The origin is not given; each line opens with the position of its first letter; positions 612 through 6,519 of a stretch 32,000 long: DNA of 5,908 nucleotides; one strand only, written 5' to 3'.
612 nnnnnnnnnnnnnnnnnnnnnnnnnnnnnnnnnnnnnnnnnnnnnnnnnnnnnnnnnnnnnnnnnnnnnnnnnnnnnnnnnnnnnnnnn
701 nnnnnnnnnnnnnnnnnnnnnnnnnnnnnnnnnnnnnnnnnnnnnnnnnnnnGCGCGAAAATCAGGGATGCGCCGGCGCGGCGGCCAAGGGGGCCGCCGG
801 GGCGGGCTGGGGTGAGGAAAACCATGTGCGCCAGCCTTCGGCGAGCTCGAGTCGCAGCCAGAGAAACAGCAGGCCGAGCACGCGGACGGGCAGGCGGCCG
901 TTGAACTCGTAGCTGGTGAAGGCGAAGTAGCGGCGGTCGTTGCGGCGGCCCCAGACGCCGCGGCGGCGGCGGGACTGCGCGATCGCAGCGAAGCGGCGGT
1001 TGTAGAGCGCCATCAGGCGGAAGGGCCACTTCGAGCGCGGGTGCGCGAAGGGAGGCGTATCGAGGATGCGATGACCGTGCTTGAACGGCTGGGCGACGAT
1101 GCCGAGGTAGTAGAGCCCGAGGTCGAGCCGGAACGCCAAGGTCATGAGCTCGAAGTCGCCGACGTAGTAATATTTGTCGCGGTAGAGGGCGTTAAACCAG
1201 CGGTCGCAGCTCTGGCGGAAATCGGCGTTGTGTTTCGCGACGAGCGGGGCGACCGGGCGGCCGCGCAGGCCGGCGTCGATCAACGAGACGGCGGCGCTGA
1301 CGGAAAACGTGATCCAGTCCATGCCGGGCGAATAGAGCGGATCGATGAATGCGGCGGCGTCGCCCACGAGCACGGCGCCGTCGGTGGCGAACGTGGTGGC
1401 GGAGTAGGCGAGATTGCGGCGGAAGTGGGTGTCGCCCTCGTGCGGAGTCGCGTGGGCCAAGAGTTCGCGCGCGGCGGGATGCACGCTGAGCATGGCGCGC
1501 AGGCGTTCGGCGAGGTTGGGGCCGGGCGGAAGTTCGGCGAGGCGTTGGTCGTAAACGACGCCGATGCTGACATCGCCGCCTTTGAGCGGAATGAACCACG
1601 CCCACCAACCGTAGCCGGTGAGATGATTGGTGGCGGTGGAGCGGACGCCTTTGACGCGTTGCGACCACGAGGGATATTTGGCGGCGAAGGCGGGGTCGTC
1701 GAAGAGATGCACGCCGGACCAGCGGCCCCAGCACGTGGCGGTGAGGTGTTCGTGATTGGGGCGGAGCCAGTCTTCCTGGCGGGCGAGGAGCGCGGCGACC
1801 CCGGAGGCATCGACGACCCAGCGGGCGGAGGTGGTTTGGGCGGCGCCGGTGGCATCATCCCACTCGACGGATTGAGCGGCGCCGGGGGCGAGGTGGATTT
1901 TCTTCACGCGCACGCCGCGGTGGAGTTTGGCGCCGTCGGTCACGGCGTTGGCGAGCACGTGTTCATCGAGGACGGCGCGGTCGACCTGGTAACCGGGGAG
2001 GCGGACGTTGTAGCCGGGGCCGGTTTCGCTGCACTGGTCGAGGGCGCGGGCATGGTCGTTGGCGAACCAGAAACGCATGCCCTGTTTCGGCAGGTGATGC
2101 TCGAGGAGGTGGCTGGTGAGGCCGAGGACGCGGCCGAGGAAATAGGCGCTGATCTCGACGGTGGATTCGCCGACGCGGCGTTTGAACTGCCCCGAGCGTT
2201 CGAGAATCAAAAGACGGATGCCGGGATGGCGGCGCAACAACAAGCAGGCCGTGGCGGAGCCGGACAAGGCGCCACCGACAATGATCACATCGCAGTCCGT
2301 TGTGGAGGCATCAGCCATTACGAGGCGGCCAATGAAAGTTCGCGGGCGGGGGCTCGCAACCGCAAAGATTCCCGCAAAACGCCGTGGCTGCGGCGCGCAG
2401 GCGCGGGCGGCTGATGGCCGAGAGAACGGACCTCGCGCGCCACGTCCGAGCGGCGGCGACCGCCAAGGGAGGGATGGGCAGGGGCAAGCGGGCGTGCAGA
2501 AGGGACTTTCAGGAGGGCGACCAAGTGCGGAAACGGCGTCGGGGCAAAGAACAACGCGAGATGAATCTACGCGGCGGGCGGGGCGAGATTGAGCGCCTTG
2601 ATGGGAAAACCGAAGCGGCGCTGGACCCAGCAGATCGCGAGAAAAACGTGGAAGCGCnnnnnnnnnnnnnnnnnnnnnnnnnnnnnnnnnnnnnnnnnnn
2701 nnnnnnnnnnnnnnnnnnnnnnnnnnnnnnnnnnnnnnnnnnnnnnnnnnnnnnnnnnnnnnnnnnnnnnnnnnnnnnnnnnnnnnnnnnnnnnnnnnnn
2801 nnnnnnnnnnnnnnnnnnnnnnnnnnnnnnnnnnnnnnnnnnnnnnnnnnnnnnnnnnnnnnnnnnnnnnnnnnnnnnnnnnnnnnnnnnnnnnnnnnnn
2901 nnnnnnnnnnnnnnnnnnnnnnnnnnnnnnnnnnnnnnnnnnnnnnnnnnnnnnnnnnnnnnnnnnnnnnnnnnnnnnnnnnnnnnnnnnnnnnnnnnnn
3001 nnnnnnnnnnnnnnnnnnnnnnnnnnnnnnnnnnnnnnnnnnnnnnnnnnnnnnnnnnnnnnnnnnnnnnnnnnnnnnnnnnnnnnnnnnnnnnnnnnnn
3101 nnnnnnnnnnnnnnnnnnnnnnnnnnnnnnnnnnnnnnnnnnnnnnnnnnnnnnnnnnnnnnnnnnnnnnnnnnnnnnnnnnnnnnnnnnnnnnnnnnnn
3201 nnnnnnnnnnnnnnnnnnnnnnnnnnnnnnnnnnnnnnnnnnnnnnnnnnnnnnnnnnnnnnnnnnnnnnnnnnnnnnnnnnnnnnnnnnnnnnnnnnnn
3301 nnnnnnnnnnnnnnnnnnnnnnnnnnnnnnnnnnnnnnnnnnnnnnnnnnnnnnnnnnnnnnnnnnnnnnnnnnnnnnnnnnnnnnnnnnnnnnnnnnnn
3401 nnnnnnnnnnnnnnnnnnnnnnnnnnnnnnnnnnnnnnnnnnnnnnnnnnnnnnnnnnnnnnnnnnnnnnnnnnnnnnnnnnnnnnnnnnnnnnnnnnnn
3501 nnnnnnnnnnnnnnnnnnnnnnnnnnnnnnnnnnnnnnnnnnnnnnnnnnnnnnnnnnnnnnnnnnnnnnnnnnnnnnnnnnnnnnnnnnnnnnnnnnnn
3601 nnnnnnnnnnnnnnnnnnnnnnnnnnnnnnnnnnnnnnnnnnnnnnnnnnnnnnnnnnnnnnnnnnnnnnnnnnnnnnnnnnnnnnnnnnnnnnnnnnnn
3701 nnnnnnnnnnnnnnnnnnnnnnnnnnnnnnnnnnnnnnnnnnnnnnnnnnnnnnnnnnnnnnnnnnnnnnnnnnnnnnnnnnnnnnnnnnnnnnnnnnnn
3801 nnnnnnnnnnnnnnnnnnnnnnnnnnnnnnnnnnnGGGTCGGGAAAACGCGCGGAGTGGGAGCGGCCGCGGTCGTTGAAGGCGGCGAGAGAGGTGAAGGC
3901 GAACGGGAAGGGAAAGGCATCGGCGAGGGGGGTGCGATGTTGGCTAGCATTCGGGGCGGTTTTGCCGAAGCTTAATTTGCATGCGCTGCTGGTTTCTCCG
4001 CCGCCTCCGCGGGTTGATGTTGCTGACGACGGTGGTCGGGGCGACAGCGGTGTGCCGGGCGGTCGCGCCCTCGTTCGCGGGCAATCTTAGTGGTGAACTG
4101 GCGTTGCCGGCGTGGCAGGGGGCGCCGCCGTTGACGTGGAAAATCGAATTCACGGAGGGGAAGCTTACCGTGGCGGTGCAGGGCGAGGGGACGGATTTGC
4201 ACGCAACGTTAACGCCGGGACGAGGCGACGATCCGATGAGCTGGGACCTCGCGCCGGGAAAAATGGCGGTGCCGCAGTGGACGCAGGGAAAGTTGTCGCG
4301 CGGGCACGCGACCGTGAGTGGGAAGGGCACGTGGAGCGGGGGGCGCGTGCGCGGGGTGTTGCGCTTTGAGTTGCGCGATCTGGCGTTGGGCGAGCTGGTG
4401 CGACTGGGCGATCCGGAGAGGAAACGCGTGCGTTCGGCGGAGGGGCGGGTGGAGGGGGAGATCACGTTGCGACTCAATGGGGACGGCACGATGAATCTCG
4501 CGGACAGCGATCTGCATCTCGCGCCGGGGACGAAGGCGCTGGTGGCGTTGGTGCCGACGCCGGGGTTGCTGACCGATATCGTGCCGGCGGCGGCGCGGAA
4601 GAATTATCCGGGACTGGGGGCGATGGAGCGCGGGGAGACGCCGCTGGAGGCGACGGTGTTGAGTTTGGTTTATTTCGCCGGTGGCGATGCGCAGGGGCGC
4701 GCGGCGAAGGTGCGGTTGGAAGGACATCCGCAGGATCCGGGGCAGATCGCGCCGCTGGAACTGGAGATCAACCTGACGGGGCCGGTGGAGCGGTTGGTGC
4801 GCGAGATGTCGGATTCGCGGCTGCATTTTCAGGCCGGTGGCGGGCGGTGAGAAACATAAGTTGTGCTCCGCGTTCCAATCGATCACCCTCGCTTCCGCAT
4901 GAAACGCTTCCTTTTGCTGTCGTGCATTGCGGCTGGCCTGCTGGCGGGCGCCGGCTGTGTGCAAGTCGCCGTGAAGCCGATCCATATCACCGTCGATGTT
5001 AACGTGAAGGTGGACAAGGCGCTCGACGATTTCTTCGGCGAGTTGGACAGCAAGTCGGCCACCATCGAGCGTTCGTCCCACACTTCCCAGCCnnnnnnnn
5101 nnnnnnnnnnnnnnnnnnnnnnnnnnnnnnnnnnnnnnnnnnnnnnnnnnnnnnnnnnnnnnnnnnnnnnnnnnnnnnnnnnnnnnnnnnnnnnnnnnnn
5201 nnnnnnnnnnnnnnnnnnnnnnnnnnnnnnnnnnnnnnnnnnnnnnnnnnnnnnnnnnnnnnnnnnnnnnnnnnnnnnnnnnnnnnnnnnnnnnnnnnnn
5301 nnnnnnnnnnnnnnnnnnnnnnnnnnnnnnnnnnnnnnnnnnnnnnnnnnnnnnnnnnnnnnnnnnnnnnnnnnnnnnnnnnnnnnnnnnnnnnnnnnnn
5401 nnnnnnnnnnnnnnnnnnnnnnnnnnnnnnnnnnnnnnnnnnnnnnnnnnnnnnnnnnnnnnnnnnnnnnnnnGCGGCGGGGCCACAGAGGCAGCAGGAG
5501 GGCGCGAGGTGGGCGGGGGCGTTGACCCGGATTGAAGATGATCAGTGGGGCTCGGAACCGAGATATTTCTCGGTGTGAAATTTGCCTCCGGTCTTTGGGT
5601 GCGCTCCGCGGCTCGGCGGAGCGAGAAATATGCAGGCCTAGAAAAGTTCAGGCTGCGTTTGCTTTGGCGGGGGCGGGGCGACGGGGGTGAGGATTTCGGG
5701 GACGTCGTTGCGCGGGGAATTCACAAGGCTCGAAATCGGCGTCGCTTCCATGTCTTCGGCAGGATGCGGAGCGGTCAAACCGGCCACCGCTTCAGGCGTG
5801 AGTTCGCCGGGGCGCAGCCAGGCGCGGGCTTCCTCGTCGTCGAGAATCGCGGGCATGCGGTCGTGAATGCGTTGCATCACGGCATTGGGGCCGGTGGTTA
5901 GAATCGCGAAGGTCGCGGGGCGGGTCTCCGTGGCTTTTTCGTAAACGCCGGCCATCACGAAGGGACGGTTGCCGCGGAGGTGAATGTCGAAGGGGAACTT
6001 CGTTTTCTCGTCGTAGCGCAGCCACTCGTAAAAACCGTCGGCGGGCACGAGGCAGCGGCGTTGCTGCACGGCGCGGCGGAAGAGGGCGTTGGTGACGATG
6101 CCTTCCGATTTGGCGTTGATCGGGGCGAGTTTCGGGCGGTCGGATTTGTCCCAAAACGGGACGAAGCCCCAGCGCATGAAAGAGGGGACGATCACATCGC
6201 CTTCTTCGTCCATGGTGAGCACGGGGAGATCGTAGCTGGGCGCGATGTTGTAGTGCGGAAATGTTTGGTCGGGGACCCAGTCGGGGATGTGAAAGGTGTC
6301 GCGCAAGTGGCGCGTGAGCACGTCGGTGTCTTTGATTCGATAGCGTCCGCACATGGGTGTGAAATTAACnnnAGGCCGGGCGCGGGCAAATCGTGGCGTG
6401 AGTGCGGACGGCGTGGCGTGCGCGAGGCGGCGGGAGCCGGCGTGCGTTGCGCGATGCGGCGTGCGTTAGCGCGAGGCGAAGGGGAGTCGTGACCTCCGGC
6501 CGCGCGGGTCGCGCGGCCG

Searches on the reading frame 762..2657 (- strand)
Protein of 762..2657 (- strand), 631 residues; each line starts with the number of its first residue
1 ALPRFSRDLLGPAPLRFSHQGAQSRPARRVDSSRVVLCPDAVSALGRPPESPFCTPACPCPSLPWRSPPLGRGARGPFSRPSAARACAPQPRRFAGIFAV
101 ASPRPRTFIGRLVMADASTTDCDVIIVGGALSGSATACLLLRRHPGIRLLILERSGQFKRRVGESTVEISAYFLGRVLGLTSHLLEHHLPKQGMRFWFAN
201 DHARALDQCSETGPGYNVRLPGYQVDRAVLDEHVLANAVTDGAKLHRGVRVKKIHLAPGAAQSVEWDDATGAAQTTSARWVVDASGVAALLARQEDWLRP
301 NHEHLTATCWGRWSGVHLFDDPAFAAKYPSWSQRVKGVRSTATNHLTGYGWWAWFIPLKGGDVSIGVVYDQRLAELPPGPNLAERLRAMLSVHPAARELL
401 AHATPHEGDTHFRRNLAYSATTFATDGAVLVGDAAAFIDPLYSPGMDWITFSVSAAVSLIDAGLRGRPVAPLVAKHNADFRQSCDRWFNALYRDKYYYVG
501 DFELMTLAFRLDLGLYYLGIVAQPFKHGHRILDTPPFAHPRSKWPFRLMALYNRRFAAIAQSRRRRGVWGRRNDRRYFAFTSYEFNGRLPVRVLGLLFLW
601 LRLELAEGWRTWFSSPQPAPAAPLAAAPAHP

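Call 14: search_protein_families(library=pfam, proteins=[window:762-2657:-], max_evalue=0.001)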
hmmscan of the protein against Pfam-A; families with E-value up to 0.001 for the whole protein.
window:762-2657:- (631 aa): 5 families
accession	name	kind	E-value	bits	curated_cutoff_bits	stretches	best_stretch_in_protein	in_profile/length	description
PF04820.20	Trp_halogenase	-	5.3e-19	68.8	21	2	221-481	151-372/458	Tryptophan halogenase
PF01494.25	FAD_binding_3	-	2.2e-11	44.1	22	1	121-441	1-299/349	FAD binding domain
PF01266.30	DAO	-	2.4e-05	24.5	27.9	0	217-295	137-212/353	FAD dependent oxidoreductase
PF05834.18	Lycopene_cycl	-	7.6e-05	22.4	23.4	1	123-290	1-144/380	Lycopene cyclase protein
PF12831.13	FAD_oxidored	-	0.00027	20.8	27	1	123-294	1-153/416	FAD dependent oxidoreductase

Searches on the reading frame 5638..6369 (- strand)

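Call 14: search_protein_families(library=pfam, proteins=[window:5638-6369:-], max_evalue=0.001)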
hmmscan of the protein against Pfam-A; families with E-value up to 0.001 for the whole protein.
window:5638-6369:- (243 aa): 1 family
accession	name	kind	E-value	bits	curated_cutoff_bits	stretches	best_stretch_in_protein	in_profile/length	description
PF02586.19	SRAP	-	8.8e-59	199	27.1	1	6-219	1-214/214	SOS response associated peptidase (SRAP)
